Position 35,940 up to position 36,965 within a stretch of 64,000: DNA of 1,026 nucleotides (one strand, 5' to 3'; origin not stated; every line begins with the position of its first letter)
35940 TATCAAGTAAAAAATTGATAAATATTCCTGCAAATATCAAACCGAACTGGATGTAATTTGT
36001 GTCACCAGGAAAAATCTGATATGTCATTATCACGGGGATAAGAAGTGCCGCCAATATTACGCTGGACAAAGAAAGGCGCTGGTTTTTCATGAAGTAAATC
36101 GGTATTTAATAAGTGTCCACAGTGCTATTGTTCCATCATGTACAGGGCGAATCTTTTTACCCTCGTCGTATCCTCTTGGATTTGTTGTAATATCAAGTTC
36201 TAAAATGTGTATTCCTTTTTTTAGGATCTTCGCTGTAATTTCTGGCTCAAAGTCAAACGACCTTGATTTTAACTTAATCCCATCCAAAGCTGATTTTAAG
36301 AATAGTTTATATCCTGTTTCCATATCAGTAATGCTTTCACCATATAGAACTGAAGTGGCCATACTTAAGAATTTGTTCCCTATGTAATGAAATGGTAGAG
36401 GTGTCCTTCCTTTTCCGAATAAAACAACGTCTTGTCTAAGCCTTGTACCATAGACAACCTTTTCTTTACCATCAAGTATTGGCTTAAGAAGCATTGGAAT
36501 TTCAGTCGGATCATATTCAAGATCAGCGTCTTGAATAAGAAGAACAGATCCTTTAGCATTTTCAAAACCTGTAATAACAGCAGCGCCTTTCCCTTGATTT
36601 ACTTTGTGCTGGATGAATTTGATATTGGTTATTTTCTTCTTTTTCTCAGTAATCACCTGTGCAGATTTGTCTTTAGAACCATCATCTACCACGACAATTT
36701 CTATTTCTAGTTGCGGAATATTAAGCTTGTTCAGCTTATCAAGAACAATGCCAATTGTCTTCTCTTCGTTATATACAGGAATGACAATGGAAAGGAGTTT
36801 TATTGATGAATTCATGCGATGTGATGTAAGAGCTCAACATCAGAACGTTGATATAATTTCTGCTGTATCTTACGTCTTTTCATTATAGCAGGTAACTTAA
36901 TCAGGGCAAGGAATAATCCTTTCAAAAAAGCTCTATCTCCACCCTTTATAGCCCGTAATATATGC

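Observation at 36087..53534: Repeated three-component modules: polyprenyl-P-sugar synthase (GT2), flippase, extracytoplasmic GT-C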

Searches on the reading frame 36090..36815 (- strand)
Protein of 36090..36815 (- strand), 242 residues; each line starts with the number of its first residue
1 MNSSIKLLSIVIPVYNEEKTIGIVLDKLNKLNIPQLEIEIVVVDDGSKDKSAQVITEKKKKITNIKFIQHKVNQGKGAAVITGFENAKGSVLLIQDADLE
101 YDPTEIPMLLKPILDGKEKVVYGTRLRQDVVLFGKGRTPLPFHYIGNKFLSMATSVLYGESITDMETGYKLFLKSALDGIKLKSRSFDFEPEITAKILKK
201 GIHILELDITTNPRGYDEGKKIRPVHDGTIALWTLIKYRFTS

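Call 4: search_protein_families(library=pfam, proteins=[window:36090-36815:-], max_evalue=0.01)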
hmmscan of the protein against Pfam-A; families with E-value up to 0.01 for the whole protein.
window:36090-36815:- (242 aa): 3 families
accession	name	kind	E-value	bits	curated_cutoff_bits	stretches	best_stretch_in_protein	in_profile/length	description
PF00535.33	Glycos_transf_2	-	5.8e-34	117.9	23.3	1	9-177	1-164/168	Glycosyl transferase family 2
PF10111.15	Glyco_tranf_2_2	-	7.5e-08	32.6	27.3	1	9-99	1-92/276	Glycosyltransferase like family 2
PF13641.12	Glyco_tranf_2_3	-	1.1e-06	29.3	27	1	8-115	3-113/230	Glycosyltransferase like family 2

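Call 10: search_protein_families(library=ncbifam, proteins=[window:36090-36815:-], max_evalue=0.001)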
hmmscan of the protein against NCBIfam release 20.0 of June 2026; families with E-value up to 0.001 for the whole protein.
window:36090-36815:- (242 aa): 24 families
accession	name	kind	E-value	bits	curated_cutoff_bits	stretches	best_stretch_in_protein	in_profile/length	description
TIGR04182.1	glyco_TIGR04182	equivalog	1.3e-33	116.7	325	1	9-238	3-217/293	S-layer glycoprotein N-glycosyltransferase AglJ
NF007986.1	PRK10714.1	equivalog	2.3e-20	72.8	529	1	3-131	3-133/316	undecaprenyl-phosphate 4-deoxy-4-formamido-L-arabinose transferase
NF047588.1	GlcsyltransPgfSStrep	equivalog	3.2e-20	72.6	500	1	8-129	3-125/308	glycosyltransferase PgfS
TIGR03937.1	PgaC_IcaA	equivalog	1.9e-19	69.9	422.3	1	4-134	43-173/407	poly-beta-1,6-N-acetyl-D-glucosamine synthase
NF041875.1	EPS_EpsD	equivalog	2.3e-18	66.7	370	1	8-124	1-115/325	exopolysaccharide biosynthesis glycosyltransferase EpsD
NF007482.0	PRK10073.1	equivalog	2.4e-17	63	423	1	1-110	1-107/334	glycosyltransferase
NF041391.1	DPhHxTase_Halo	equivalog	1.7e-16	59.9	375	1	14-215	3-187/213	dolichyl-phosphate hexose transferase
TIGR04283.1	glyco_like_mftF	equivalog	9.3e-15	54.8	182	1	8-121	1-104/221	TIGR04283 family arsenosugar biosynthesis glycosyltransferase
NF058614.1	PPMAGASynPpgS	equivalog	1.2e-14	54.3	370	1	10-206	4-191/226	polyprenyl-phospho-N-acetylgalactosaminyl synthase PpgS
NF010496.0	PRK13915.1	equivalog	1.7e-14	53.7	262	1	8-117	33-146/307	glucosyl-3-phosphoglycerate synthase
TIGR03965.1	mycofact_glyco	equivalog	1.7e-13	50.3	280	1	5-111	73-177/467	mycofactocin biosynthesis glycosyltransferase MftF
NF038302.1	EPS_HpsE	equivalog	1.6e-10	40.5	300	1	8-94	3-92/307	hormogonium polysaccharide biosynthesis glycosyltransferase HpsE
TIGR03111.1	glyc2_xrt_Gpos1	hypoth_equivalog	2.6e-10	39.7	363.95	1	8-103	51-146/439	TIGR03111 family XrtG-associated glycosyltransferase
NF047683.1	TeichurnBiosyTuaG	equivalog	1.5e-09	37.9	400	1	2-104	2-102/252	teichuronic acid biosynthesis protein TuaG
NF050050.1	ProtGlycPglI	equivalog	2.4e-07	30.4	500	1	7-129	3-124/306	GalNAc(5)-diNAcBac-PP-undecaprenol beta-1,3-glucosyltransferase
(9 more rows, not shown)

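Call 11: search_solved_structures(query=window:36090-36815:-, max_evalue=0.001)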
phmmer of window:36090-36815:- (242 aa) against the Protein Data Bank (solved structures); distinct sequences matched with E-value up to 0.001: 29.
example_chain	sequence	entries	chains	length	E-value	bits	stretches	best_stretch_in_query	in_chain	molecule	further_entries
5mlz_A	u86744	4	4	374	1.6e-16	63.9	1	8-220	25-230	Dolichol monophosphate mannose synthase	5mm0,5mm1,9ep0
2z87_A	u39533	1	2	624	6.9e-15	58.6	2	7-110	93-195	Chondroitin synthase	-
2z86_A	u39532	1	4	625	6.9e-15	58.6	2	7-110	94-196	Chondroitin synthase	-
9hwj_A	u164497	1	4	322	1.4e-14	57.5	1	5-129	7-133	Undecaprenyl-phosphate 4-deoxy-4-formamido-L-arabinose transferase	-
9bhc_C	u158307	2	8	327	2.3e-14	56.8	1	4-136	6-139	Undecaprenyl-phosphate 4-deoxy-4-formamido-L-arabinose transferase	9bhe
8vxh_A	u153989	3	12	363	3e-14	56.5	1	4-136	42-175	Undecaprenyl-phosphate 4-deoxy-4-formamido-L-arabinose transferase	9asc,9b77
5eke_A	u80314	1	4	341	1.6e-12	50.9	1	3-133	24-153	Uncharacterized glycosyltransferase sll0501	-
5ekp_C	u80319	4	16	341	1.6e-12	50.8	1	3-133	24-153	Uncharacterized glycosyltransferase sll0501 | Glycosyltransferase sll0501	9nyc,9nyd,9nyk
9nye_A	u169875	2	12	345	1.6e-12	50.8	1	3-133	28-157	Glycosyltransferase sll0501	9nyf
5tze_C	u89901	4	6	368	2e-10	43.9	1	8-98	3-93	Glycosyl transferase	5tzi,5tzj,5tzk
5tz8_A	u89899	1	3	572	3.2e-10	43.3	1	8-98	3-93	Glycosyl transferase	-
5hea_A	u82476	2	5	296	1.2e-09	41.5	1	6-115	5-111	Putative glycosyltransferase (GalT1)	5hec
6p61_A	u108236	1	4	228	5.6e-09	39.2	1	7-101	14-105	Glycosyltransferase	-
3ckj_A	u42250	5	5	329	7.2e-08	35.6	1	6-117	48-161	Putative uncharacterized protein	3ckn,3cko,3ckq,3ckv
3bcv_A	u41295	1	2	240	1.9e-07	34.2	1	5-104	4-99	Putative glycosyltransferase protein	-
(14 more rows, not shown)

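Call 14: find_encoding_contigs(protein=window:36090-36815:-, flank=10000, max_places=6)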
Protein window:36090-36815:- (242 aa): 23 contigs read that carry it; 6 places shown.
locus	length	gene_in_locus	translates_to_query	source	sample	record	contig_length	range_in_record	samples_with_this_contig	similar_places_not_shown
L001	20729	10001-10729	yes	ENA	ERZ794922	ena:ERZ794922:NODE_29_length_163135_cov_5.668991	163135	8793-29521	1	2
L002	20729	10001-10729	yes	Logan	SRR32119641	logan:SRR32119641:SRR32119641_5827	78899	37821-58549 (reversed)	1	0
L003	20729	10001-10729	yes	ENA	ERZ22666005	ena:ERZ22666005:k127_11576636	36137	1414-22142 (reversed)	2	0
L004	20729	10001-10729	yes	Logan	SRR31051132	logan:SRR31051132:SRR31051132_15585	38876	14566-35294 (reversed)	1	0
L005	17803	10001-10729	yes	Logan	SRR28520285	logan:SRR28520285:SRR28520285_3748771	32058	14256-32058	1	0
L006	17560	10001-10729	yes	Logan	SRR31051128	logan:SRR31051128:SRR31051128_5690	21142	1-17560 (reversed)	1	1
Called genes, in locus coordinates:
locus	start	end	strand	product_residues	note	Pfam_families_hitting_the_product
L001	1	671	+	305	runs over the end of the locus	PF00535:Glycos_transf_2, PF13641:Glyco_tranf_2_3, PF13632:Glyco_trans_2_3 (weak)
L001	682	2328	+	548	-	PF09586:YfhO (faint), PF10131:PTPS_related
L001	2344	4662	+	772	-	PF09586:YfhO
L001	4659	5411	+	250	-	PF00535:Glycos_transf_2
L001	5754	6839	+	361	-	PF00534:Glycos_transf_1, PF13692:Glyco_trans_1_4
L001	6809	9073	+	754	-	PF09586:YfhO, PF19510:DUF6044 (weak), PF09586:YfhO (weak)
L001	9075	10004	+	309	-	PF00535:Glycos_transf_2, PF10111:Glyco_tranf_2_2 (weak), PF13641:Glyco_tranf_2_3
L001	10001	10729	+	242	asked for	PF13641:Glyco_tranf_2_3, PF00535:Glycos_transf_2, PF10111:Glyco_tranf_2_2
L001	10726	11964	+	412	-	-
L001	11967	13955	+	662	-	-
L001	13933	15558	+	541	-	PF13231:PMT_2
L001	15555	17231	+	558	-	PF13231:PMT_2 (weak)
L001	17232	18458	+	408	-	-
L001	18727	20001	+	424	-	PF13231:PMT_2 (weak)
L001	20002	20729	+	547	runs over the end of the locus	-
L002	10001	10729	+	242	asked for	PF13641:Glyco_tranf_2_3, PF00535:Glycos_transf_2, PF10111:Glyco_tranf_2_2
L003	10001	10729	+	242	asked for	PF13641:Glyco_tranf_2_3, PF00535:Glycos_transf_2, PF10111:Glyco_tranf_2_2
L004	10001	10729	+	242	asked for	PF13641:Glyco_tranf_2_3, PF00535:Glycos_transf_2, PF10111:Glyco_tranf_2_2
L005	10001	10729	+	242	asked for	PF13641:Glyco_tranf_2_3, PF00535:Glycos_transf_2, PF10111:Glyco_tranf_2_2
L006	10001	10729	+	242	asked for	PF13641:Glyco_tranf_2_3, PF00535:Glycos_transf_2, PF10111:Glyco_tranf_2_2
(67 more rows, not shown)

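Call 17: find_homologous_proteins(query=window:36090-36815:-, max_evalue=1e-10)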
Query window:36090-36815:- (242 aa): 8000 proteins with E <= 1e-10 among 8000 candidates; the best 120 are listed.
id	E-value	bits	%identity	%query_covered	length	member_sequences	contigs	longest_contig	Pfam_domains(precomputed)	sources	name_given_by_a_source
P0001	5.0e-152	522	100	100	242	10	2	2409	PF10111.15,PF13641.13,PF00535.33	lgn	-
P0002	1.5e-135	468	90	100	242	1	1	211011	PF10111.15,PF13641.13,PF00535.33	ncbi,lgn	-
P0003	1.3e-121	423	82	100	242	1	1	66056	PF13641.13,PF00535.33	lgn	-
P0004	1.7e-120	419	79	100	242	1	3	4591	PF10111.15,PF13641.13,PF00535.33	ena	-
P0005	1.5e-119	416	79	100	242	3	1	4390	PF10111.15,PF13641.13,PF00535.33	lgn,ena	-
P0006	8.7e-118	410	78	100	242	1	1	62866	PF10111.15,PF13641.13,PF00535.33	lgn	-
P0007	1.2e-115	403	75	100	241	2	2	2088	PF10111.15,PF13641.13,PF00535.33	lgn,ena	-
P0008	8.1e-115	400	75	99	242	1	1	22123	PF10111.15,PF00535.33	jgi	jgi:glycosyltransferase involved in cell wall biosynthesis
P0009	1.5e-114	399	77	98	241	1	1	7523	PF10111.15,PF13641.13,PF00535.33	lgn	-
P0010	5.9e-114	397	76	100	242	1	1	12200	PF10111.15,PF13641.13,PF00535.33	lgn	-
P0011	8.1e-114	397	77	98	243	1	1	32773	PF10111.15,PF13641.13,PF00535.33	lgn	-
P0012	6.4e-112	391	74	98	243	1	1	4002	PF10111.15,PF13641.13,PF00535.33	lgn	-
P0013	6.8e-112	391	74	99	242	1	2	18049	PF10111.15,PF00535.33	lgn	-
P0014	2.4e-110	386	73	99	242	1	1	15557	PF10111.15,PF13641.13,PF00535.33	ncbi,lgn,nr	ncbi:MAG: glycosyltransferase family 2 protein [Candidatus Levybacteria bacterium]|nr:glycosyltransf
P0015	1.2e-109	383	73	100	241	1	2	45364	PF10111.15,PF13641.13,PF00535.33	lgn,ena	-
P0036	7.6e-97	342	68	99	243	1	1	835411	PF10111.15,PF13641.13,PF00535.33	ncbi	-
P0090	3.1e-88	313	61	96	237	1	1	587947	PF10111.15,PF13641.13,PF00535.33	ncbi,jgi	-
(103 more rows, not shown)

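Call 19: find_encoding_contigs(protein=P0036, flank=10000, max_places=1)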
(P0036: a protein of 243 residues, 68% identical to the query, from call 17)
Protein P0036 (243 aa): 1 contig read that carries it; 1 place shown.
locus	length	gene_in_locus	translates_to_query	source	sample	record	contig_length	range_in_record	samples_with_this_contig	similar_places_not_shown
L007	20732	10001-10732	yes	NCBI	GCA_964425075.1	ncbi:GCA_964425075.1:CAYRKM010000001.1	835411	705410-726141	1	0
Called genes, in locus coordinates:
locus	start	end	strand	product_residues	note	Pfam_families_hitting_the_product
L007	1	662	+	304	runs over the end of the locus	PF00535:Glycos_transf_2, PF13641:Glyco_tranf_2_3, PF13632:Glyco_trans_2_3 (faint)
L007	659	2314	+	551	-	PF10131:PTPS_related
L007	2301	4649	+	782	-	PF09586:YfhO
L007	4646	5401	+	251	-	PF00535:Glycos_transf_2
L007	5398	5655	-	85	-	PF18893:DUF5652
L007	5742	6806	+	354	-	PF00534:Glycos_transf_1, PF13692:Glyco_trans_1_4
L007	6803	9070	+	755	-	PF09586:YfhO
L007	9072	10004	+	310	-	PF00535:Glycos_transf_2, PF13641:Glyco_tranf_2_3, PF13712:Glyco_tranf_2_5 (faint), PF13632:Glyco_trans_2_3 (weak)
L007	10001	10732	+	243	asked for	PF13641:Glyco_tranf_2_3, PF00535:Glycos_transf_2, PF10111:Glyco_tranf_2_2 (weak)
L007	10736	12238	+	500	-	-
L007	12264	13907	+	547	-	PF02366:PMT, PF13231:PMT_2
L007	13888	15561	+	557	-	PF02366:PMT (weak), PF13231:PMT_2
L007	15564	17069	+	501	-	-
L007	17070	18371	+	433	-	PF13231:PMT_2 (weak)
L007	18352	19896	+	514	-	-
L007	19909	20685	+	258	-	PF00535:Glycos_transf_2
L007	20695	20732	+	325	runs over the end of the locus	PF01073:3Beta_HSD, PF01370:Epimerase, PF02719:Polysacc_synt_2, PF04321:RmlD_sub_bind, PF05368:NmrA (faint), PF13460:NAD_binding_10 (faint), PF16363:GDP_Man_Dehyd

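Call 20: find_encoding_contigs(protein=P0090, flank=10000, max_places=1)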
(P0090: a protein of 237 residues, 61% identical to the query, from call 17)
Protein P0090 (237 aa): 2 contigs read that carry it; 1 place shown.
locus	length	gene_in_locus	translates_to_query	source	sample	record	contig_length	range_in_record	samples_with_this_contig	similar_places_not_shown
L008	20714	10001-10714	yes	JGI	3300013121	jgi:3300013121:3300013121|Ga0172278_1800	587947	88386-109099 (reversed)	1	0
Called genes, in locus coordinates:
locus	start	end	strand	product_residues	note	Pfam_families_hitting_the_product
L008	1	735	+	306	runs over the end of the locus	PF00535:Glycos_transf_2, PF10111:Glyco_tranf_2_2 (faint), PF13641:Glyco_tranf_2_3, PF13712:Glyco_tranf_2_5 (faint), PF13632:Glyco_trans_2_3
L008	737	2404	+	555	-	PF13231:PMT_2 (weak), PF10131:PTPS_related, PF20176:DUF6541 (weak)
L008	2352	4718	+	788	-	PF09586:YfhO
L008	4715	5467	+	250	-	PF00535:Glycos_transf_2, PF10111:Glyco_tranf_2_2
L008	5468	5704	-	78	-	PF18893:DUF5652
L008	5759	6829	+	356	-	PF00534:Glycos_transf_1, PF13692:Glyco_trans_1_4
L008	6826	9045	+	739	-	PF09586:YfhO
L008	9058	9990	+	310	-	PF00535:Glycos_transf_2, PF13641:Glyco_tranf_2_3, PF13712:Glyco_tranf_2_5 (faint), PF13632:Glyco_trans_2_3 (weak)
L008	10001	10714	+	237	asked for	PF00535:Glycos_transf_2, PF10111:Glyco_tranf_2_2 (weak), PF13641:Glyco_tranf_2_3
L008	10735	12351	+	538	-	PF02366:PMT (weak), PF02516:STT3 (weak), PF13231:PMT_2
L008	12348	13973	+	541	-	PF02366:PMT, PF13231:PMT_2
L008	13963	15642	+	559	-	PF13231:PMT_2 (weak)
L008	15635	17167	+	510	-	PF13231:PMT_2 (weak)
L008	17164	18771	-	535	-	PF13231:PMT_2 (weak)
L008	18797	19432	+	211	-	PF01209:Ubie_methyltran, PF05219:DREV (faint), PF13489:Methyltransf_23, PF07021:MetW, PF13847:Methyltransf_31, PF08241:Methyltransf_11, PF08242:Methyltransf_12, PF13649:Methyltransf_25, +1 more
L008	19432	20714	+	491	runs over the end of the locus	-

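Call 33: search_solved_structures(query=A1, max_evalue=0.00001, show_alignments=2)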
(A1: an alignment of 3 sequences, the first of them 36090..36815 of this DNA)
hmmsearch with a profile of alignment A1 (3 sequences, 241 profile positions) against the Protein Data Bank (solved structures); distinct sequences matched with E-value up to 0.00001: 32.
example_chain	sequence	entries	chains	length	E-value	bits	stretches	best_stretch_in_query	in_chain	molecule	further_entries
5mlz_A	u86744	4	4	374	4e-28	101.7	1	7-209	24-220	Dolichol monophosphate mannose synthase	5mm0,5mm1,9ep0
2z87_A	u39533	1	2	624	1e-24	90.5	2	3-113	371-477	Chondroitin synthase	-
2z86_A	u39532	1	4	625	1.1e-24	90.5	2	3-113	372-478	Chondroitin synthase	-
9bhc_C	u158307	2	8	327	6.4e-24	87.9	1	5-220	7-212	Undecaprenyl-phosphate 4-deoxy-4-formamido-L-arabinose transferase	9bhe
9hwj_A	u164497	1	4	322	7.4e-24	87.7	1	5-220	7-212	Undecaprenyl-phosphate 4-deoxy-4-formamido-L-arabinose transferase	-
8vxh_A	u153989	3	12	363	8.5e-24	87.5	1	5-220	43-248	Undecaprenyl-phosphate 4-deoxy-4-formamido-L-arabinose transferase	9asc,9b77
5eke_A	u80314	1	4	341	2.1e-21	79.7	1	7-178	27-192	Uncharacterized glycosyltransferase sll0501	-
5ekp_C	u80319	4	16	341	2.1e-21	79.7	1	7-178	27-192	Uncharacterized glycosyltransferase sll0501 | Glycosyltransferase sll0501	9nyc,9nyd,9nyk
9nye_A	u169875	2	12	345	2.1e-21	79.7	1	7-178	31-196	Glycosyltransferase sll0501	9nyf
5hea_A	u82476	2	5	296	9.3e-16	61.2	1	7-123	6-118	Putative glycosyltransferase (GalT1)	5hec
3bcv_A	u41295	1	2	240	4.9e-15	58.8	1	5-120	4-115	Putative glycosyltransferase protein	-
6p61_A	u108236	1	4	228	9.4e-15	57.9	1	3-113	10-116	Glycosyltransferase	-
5tze_C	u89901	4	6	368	1.1e-14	57.8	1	8-123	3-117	Glycosyl transferase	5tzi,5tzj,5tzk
5tz8_A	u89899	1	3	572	2.4e-14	56.6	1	8-122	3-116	Glycosyl transferase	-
8vh7_A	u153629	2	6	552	1.6e-13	53.9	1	7-124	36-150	Heparosan synthase B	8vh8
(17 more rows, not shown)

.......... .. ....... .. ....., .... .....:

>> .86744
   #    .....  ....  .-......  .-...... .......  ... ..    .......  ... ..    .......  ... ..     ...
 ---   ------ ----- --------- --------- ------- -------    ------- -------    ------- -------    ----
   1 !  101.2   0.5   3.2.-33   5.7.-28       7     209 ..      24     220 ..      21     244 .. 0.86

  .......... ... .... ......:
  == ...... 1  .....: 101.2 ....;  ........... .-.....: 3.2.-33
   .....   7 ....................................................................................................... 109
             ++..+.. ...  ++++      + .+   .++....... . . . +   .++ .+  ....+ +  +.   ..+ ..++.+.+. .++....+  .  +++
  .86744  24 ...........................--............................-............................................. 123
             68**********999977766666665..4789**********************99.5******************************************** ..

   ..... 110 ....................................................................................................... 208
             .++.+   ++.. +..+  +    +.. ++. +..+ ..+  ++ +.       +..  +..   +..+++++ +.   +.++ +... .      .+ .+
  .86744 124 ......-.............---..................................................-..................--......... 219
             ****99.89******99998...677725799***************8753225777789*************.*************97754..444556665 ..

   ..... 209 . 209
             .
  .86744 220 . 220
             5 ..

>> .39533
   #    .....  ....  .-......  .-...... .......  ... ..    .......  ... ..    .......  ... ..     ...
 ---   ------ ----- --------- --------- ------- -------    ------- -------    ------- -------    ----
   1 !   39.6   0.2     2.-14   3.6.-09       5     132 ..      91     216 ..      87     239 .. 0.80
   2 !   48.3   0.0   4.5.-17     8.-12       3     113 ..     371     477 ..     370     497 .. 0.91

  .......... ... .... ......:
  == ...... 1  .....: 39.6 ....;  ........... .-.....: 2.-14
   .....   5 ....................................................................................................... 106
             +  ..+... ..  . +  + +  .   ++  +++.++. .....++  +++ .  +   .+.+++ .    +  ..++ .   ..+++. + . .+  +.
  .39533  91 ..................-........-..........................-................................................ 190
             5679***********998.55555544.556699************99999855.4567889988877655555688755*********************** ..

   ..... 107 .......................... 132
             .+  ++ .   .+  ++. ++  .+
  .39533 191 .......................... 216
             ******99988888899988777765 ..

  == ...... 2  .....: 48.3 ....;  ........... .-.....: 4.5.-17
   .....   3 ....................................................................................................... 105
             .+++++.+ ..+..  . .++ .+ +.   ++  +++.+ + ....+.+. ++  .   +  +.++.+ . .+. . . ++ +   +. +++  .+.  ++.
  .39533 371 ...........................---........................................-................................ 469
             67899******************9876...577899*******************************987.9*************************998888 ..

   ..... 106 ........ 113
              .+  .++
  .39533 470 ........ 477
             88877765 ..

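Call 49: predict_structure(alignment_id=A6)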
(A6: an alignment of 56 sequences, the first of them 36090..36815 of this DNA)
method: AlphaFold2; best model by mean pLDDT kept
length: 242 residues; sequences in the alignment: 56
mean_pLDDT: 85.5   pTM: 0.83
mean pLDDT of the five models: 85.5, 85.0, 84.6, 83.3, 78.8
residues with pLDDT >= 90: 133; 70-90: 72; 50-70: 32; < 50: 5
segments of 3 or more residues with pLDDT < 50: 1-3
pLDDT, mean of each block of 10 residues (from residue 1): 74 94 95 93 96 97 96 92 95 90 92 94 79 57 72 85 81 93 84 91 92 58 69 84 70
secondary structure, 60 per line:
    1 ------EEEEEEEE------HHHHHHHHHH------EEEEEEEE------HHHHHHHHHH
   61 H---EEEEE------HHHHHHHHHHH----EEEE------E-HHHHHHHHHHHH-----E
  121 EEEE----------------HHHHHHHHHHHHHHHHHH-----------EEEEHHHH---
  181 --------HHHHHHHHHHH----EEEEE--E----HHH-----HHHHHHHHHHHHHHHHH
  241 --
elements in order: E7-14 H21-30 E37-44 H51-61 E65-69 H76-86 E91-94 H103-114 E120-124 H141-158 E170-173 H174-177 H189-199 E204-208 H224-240
